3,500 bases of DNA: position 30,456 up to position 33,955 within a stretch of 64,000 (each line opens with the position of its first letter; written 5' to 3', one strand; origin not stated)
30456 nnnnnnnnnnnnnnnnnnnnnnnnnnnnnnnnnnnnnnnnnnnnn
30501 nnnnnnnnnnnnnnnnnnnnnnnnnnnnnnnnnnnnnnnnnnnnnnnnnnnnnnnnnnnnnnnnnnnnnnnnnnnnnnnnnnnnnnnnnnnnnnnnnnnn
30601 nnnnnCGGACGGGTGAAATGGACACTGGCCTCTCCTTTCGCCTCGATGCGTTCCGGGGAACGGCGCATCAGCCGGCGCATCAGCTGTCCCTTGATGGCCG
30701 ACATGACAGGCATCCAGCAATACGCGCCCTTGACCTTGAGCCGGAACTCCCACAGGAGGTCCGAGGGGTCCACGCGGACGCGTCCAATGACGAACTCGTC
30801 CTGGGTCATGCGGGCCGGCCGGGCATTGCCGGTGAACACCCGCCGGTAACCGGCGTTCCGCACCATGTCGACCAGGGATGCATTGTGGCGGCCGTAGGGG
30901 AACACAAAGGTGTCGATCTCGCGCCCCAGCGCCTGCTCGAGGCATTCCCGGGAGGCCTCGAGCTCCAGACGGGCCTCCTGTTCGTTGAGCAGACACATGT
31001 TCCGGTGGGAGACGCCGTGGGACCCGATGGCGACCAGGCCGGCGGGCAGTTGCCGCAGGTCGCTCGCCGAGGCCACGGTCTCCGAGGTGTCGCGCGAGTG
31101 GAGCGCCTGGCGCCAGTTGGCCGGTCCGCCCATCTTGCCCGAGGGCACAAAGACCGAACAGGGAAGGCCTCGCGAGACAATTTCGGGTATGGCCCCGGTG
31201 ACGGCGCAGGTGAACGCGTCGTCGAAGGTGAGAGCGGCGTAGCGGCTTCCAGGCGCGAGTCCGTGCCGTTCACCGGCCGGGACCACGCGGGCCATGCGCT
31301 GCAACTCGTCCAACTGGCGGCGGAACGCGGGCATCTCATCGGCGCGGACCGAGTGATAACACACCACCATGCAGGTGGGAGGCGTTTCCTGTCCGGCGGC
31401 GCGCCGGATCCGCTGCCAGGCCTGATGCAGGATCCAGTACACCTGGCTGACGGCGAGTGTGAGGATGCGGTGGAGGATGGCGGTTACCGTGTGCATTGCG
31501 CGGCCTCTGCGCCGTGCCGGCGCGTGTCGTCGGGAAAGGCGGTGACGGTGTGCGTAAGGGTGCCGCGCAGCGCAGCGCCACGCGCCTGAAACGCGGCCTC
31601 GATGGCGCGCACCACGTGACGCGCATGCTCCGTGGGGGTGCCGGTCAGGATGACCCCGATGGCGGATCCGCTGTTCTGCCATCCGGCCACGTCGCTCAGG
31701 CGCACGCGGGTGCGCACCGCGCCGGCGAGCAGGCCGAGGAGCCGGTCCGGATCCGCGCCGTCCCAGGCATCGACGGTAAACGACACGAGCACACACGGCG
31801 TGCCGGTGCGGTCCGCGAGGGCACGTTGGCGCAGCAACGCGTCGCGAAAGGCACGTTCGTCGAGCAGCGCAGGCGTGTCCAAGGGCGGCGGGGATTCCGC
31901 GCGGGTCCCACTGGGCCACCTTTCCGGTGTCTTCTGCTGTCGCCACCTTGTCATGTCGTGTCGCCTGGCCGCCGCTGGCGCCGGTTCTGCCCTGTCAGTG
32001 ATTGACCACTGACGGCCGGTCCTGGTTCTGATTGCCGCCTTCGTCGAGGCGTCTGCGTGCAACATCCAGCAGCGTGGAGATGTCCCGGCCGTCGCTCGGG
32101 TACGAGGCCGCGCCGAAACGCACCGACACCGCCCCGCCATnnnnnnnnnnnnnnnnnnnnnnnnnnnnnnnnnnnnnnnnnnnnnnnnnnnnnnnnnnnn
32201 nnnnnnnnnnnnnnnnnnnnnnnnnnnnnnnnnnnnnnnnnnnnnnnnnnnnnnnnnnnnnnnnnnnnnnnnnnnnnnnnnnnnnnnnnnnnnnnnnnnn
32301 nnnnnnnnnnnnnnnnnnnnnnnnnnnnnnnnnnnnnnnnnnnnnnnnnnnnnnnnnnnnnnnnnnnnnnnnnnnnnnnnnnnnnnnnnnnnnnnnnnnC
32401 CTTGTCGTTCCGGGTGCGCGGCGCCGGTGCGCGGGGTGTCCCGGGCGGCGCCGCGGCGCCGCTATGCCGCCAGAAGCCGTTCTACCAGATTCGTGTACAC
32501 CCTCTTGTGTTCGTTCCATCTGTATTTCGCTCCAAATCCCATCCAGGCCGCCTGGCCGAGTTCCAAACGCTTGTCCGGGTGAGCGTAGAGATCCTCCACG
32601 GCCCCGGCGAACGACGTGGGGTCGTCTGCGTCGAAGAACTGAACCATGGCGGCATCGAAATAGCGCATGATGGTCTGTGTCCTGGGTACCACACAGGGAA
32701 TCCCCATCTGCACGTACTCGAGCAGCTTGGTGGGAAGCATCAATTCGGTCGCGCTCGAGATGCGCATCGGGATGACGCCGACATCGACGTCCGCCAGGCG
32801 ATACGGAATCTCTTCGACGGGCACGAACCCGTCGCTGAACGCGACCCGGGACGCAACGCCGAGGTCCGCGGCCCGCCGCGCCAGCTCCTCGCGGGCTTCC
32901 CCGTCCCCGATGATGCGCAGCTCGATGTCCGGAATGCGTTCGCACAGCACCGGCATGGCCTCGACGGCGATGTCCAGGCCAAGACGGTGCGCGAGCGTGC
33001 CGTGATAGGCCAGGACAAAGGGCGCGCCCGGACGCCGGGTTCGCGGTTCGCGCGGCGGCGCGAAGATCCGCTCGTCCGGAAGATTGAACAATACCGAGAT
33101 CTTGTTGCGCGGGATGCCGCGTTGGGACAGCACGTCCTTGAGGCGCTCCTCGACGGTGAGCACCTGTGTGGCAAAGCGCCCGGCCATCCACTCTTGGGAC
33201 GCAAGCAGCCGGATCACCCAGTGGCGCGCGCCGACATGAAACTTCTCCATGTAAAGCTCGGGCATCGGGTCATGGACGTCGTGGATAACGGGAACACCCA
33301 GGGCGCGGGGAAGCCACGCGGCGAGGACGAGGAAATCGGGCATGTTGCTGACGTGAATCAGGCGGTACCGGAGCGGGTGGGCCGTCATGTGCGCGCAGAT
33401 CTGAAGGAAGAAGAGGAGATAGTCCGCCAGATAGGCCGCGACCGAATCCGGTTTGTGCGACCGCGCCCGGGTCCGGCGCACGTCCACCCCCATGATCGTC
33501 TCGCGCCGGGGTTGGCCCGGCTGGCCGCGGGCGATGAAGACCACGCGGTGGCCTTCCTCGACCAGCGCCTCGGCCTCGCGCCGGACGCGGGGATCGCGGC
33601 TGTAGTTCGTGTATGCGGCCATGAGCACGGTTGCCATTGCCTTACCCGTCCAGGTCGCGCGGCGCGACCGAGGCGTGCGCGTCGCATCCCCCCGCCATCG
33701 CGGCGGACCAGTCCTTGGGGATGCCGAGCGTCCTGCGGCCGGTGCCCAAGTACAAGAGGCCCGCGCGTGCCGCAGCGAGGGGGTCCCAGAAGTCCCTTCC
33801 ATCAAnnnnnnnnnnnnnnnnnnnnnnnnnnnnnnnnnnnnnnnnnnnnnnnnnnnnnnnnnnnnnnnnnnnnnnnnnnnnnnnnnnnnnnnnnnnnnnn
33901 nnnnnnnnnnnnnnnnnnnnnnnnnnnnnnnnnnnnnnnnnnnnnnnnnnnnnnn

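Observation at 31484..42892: Three degenerate GGDEF-like domains embedded in the EPS operon, one fused to the priming sugar transferase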

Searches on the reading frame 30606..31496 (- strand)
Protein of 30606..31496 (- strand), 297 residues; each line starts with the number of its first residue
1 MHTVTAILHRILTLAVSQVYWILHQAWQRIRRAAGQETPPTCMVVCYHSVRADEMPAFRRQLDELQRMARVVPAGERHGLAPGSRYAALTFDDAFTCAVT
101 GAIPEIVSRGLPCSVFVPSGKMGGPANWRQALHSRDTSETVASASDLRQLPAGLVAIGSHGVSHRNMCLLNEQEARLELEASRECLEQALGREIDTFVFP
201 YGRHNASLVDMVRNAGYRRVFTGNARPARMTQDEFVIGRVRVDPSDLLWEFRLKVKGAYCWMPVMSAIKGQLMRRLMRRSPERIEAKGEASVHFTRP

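Call 5: search_protein_families(library=pfam, max_evalue=1, proteins=[window:30606-31496:-])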
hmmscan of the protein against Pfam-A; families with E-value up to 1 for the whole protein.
seq(297 aa): 3 families
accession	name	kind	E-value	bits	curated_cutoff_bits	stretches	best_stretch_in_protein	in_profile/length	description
PF01522.26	Polysacc_deac_1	-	3.1e-16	59.9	23.1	1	83-219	5-123/124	Polysaccharide deacetylase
PF03065.20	Glyco_hydro_57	-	0.0076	16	21.2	1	153-253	101-189/291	Glycosyl hydrolase family 57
PF21950.2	MINION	-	0.16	12.8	27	1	6-42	27-63/76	Protein myomixer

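Call 6: search_protein_families(library=ncbifam, max_evalue=1, proteins=[window:30606-31496:-])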
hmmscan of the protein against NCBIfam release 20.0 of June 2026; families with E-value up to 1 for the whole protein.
seq(297 aa): 10 families
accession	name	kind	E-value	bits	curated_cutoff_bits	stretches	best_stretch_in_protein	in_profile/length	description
TIGR03933.1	PIA_icaB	equivalog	1.3e-07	31.4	248.35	1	87-243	74-230/245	intercellular adhesin biosynthesis polysaccharide N-deacetylase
TIGR02764.1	spore_ybaN_pdaB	equivalog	2.5e-07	30.7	237.4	1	155-220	59-124/191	polysaccharide deacetylase family sporulation protein PdaB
TIGR03938.2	deacetyl_PgaB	equivalog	7.8e-07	27.7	321.9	1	176-255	184-263/621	poly-beta-1,6-N-acetyl-D-glucosamine N-deacetylase PgaB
TIGR04243.1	nodulat_NodB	equivalog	0.00025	20.6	240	1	152-219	52-120/197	chitooligosaccharide deacetylase NodB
NF050820.1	PolSacchBiosHfsH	equivalog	0.00062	19.5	400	1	86-205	35-144/249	oligosaccharide deacetylase HfsH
NF011177.0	PRK14582.1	equivalog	0.0008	17.8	923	1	180-242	231-292/671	poly-beta-1,6-N-acetyl-D-glucosamine N-deacetylase PgaB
TIGR02884.1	spore_pdaA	equivalog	0.00087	19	298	1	156-222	91-158/224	delta-lactam-biosynthetic de-N-acetylase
TIGR02873.1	spore_ylxY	hypoth_equivalog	0.0019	17.5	391.5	1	156-219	139-202/268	probable sporulation protein, polysaccharide deacetylase family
NF011176.0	PRK14581.1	equivalog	0.027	12.6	1091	1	186-255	237-305/673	poly-beta-1,6-N-acetyl-D-glucosamine N-deacetylase PgaB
TIGR03006.1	pepcterm_polyde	equivalog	0.079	12.1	276.2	1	157-218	76-140/272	XrtA system polysaccharide deacetylase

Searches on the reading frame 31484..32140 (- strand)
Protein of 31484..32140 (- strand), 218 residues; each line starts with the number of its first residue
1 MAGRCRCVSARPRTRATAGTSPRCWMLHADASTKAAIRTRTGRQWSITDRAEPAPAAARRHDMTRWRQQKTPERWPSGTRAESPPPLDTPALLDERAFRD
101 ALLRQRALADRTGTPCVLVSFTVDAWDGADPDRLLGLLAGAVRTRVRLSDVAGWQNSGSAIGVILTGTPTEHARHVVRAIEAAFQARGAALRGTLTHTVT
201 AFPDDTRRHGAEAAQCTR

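Call 18: list_cluster_members(proteins=[P0001, window:31487-31954:-, window:31484-32140:-, P0099, P0043, P0033])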
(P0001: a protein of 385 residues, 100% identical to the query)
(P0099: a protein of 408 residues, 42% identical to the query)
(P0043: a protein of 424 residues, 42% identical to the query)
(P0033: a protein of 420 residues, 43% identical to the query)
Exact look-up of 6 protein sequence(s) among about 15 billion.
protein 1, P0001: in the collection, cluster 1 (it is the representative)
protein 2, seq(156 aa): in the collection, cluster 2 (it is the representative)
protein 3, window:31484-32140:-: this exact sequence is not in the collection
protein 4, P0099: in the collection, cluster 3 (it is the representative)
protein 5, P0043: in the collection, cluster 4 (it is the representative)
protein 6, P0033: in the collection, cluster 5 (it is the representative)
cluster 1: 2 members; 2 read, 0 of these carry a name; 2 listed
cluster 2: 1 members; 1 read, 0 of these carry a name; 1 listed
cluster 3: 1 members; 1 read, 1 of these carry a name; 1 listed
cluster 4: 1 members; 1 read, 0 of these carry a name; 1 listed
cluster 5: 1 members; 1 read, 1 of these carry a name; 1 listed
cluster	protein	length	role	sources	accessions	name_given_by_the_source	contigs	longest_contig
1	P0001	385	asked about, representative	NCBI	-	-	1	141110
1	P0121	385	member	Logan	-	-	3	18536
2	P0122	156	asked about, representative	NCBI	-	-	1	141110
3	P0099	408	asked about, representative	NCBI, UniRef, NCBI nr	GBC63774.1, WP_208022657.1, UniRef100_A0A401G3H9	sugar transferase [Desulfonema ishimotonii] | Sugar transferase n=1 Tax=Desulfonema ishimotonii TaxID=45657 RepID=A0A401G3H9_9BACT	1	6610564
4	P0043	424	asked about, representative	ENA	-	-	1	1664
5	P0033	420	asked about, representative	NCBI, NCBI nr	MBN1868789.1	sugar transferase [Candidatus Sumerlaeota bacterium]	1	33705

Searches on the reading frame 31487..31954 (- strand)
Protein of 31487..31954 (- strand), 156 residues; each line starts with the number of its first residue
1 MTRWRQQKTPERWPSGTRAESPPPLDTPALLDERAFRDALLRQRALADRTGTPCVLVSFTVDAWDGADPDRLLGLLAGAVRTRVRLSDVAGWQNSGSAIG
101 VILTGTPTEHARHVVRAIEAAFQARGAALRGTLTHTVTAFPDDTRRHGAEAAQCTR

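Call 5: search_protein_families(library=pfam, max_evalue=1, proteins=[window:31487-31954:-])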
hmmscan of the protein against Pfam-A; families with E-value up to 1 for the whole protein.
seq(156 aa): 2 families
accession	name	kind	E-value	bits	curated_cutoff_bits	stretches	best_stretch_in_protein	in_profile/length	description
PF17853.6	GGDEF_2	-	0.032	14.9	24.5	1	52-141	21-104/116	GGDEF-like domain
PF00990.26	GGDEF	-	0.16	12.2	23.8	1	70-126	56-111/161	Diguanylate cyclase, GGDEF domain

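Call 6: search_protein_families(library=ncbifam, max_evalue=1, proteins=[window:31487-31954:-])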
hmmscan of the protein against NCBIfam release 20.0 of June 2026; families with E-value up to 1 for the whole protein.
seq(156 aa): 5 families
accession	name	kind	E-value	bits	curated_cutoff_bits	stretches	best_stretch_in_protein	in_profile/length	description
NF047652.1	NGO1151_fam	equivalog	0.019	15.2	50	1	97-144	26-73/81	NGO1151 family protein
NF011955.1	PRK15426.1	equivalog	0.073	11.2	408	1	69-133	452-515/564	cellulose biosynthesis regulator diguanylate cyclase DgcQ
TIGR00254.1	GGDEF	domain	0.082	12.6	37.4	1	67-138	57-127/168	diguanylate cyclase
NF038266.1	diguan_SiaD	equivalog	0.14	11.5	290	1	34-138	106-215/252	biofilm regulation diguanylate cyclase SiaD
NF040885.1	diguan_DgcJ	equivalog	0.14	10.9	500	1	62-124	388-449/493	diguanylate cyclase DgcJ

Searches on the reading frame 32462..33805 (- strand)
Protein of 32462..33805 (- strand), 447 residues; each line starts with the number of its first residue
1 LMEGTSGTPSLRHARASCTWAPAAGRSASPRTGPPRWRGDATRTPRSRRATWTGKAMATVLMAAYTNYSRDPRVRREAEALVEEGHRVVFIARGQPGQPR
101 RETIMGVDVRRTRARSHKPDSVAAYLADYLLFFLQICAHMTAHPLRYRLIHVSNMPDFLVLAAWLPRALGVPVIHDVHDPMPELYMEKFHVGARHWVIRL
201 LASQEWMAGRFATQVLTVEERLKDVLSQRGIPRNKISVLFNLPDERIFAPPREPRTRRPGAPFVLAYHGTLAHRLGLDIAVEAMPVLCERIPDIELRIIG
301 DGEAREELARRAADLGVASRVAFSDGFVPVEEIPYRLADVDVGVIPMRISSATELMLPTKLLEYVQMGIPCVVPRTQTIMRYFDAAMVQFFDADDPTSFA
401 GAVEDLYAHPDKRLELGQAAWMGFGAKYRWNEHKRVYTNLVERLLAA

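Call 5: search_protein_families(library=pfam, max_evalue=1, proteins=[window:32462-33805:-])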
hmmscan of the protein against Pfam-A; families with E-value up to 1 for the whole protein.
window:32462-33805:- (447 aa): 5 families
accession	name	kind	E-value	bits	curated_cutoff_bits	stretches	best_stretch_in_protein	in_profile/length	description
PF13579.12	Glyco_trans_4_4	-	1.3e-17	65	29.7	1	73-239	6-155/158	Glycosyl transferase 4-like domain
PF13692.12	Glyco_trans_1_4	-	1.3e-17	64.8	27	1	264-408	3-141/142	Glycosyl transferases group 1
PF13439.12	Glyco_transf_4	-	5.7e-17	62.7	28.5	1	74-241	8-164/170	Glycosyltransferase Family 4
PF00534.26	Glycos_transf_1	-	9e-16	58.3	26.4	1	257-420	10-169/172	Glycosyl transferases group 1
PF13524.12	Glyco_trans_1_2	-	4.7e-06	27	25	1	290-430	11-135/144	Glycosyl transferase-like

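Call 6: search_protein_families(library=ncbifam, max_evalue=1, proteins=[window:32462-33805:-])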
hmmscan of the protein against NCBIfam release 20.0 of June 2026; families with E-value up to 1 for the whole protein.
window:32462-33805:- (447 aa): 17 families
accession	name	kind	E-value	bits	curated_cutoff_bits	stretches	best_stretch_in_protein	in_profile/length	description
TIGR04063.1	stp3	hypoth_equivalog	3.5e-22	78.8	442.05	1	97-445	45-396/397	TIGR04063 family PEP-CTERM/XrtA system glycosyltransferase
NF007640.0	PRK10307.1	subfamily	7.8e-12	44.8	276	1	195-421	155-384/411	WcaI family glycosyltransferase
NF041010.1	glycosy_Agl16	equivalog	1.7e-09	37.1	575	1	207-432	129-339/352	glycosylation protein Agl16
NF041876.1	EPS_EpsE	equivalog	4.3e-08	32.8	400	1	244-427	196-379/389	exopolysaccharide biosynthesis GT4 family glycosyltransferase EpsE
TIGR04005.1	wcaL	equivalog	4.7e-08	32.3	537.6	1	216-383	179-343/406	colanic acid biosynthesis glycosyltransferase WcaL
TIGR03087.1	stp1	hypoth_equivalog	3.7e-07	29.6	316.65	1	199-435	161-388/397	TIGR03087 family PEP-CTERM/XrtA system glycosyltransferase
TIGR03449.1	mycothiol_MshA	equivalog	3.8e-07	29.4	462.5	1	122-433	80-392/406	D-inositol-3-phosphate glycosyltransferase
NF007396.0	PRK09922.1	equivalog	7.2e-07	28.4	385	1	210-373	134-288/361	lipopolysaccharide 1,6-galactosyltransferase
TIGR04047.1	MSMEG_0565_glyc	hypoth_equivalog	1.4e-06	27.7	259.85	1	259-433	191-363/373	MSMEG_0565 family glycosyltransferase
NF047676.1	TeichurnBiosyTuaH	equivalog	1.9e-06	27.1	550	1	315-410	261-355/384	teichuronic acid biosynthesis protein TuaH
TIGR03088.1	stp2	hypoth_equivalog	8.6e-05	21.7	409.05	1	281-445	213-374/374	TIGR03088 family PEP-CTERM/XrtA system glycosyltransferase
TIGR04157.1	glyco_rSAM_CFB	subfamily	0.00055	19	400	1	210-375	168-331/406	TIGR04157 family glycosyltransferase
NF053787.1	GlcN_PG_synth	equivalog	0.00086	18.2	480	1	167-433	103-348/361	N-acetylglucosaminyl phosphatidylglycerol synthase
NF038298.1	EPS_HpsO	equivalog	0.0061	15.4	575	1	222-347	157-283/388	hormogonium polysaccharide biosynthesis glycosyltransferase HpsO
NF038011.1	PelF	equivalog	0.039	13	100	1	210-374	256-413/489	GT4 family glycosyltransferase PelF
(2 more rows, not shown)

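Call 45: find_related_loci(query=window:32465-33637:-, collection=genome_contigs, flank=10000)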
Query window:32465-33637:- (391 aa) in genome_contigs; peptide patterns used: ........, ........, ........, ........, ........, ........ (x = any residue, [..] = any of these).
73 stretches matched a pattern; 27 encode a relative of the query (tblastn E <= 1e-3); 27 distinct loci.
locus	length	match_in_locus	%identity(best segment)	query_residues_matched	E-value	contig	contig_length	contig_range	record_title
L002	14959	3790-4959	63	1-390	2e-160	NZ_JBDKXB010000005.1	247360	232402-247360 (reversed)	Thioalkalicoccus limnaeus strain Um2 assembly_contig_5, whole genome shotgun sequence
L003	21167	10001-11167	62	1-389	2e-158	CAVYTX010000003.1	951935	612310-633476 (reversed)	MAG: uncultured Alphaproteobacteria bacterium isolate MFD05684.bin.1.360 genome assembly, contig: contig_15448, whole ge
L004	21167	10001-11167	61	2-390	3e-157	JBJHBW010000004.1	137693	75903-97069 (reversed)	MAG: Gammaproteobacteria bacterium isolate SF2967_J5348.metabat2_refined.073_sub NODE_141_length_137693_cov_14.879752, w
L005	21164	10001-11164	61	2-389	1e-154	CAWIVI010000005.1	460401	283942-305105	MAG: uncultured beta proteobacterium isolate MFD02840.bin.2.192 genome assembly, contig: contig_15189, whole genome shot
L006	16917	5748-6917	61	1-390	1e-152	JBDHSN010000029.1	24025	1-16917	MAG: Rhodospirillales bacterium isolate AS-MESO-3CA.249 NODE_8915_length_24025_cov_5.954234, whole genome shotgun sequen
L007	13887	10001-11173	61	1-391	9e-153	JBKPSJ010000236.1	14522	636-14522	MAG: Actinomycetota bacterium isolate GS_EKS_MAG_00025 GS_EKS_000002534743, whole genome shotgun sequence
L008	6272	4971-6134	61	2-389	1e-152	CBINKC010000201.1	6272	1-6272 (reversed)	MAG TPA_asm: uncultured Burkholderiaceae bacterium isolate SRR16817064_binner13_Refined_36 genome assembly, contig: ERZ2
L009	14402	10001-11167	60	2-390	6e-151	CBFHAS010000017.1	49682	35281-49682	MAG TPA_asm: uncultured Burkholderiaceae bacterium isolate SRR29654726_binner13_Refined_4 genome assembly, contig: ERZ27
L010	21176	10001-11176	60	1-391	2e-150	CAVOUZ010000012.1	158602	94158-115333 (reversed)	MAG: uncultured Gammaproteobacteria bacterium isolate MFD09779.bin.2.163 genome assembly, contig: contig_34760, whole ge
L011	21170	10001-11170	59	1-390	4e-150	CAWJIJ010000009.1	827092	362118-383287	MAG: uncultured Gammaproteobacteria bacterium isolate MFD03804.bin.1.13 genome assembly, contig: contig_7928, whole geno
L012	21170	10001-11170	59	1-389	2e-149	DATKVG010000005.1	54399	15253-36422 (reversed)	MAG TPA_asm: Candidatus Bathyarchaeia archaeon isolate SMAG_U14127 k141_1913034, whole genome shotgun sequence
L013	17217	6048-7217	59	1-389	1e-147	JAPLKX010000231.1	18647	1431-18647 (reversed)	MAG: Candidatus Hydrogenedentota bacterium isolate LacPavin_0920_SED5_MAG_60_9 LacPavin_0920_SED5_scaffold_1714369, whol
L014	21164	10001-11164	60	1-389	2e-146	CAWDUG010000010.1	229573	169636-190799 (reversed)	MAG: uncultured Gammaproteobacteria bacterium isolate MFD05442.bin.2.310 genome assembly, contig: contig_49028, whole ge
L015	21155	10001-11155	58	4-388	3e-145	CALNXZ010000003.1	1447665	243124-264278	MAG: uncultured Gammaproteobacteria bacterium isolate LOGT_bin.0049 genome assembly, contig: contig_9766, whole genome s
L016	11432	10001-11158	60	4-389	4e-145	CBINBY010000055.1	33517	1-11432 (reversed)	MAG TPA_asm: uncultured Burkholderiales bacterium isolate SRR16817057_binner12_Refined_40 genome assembly, contig: ERZ27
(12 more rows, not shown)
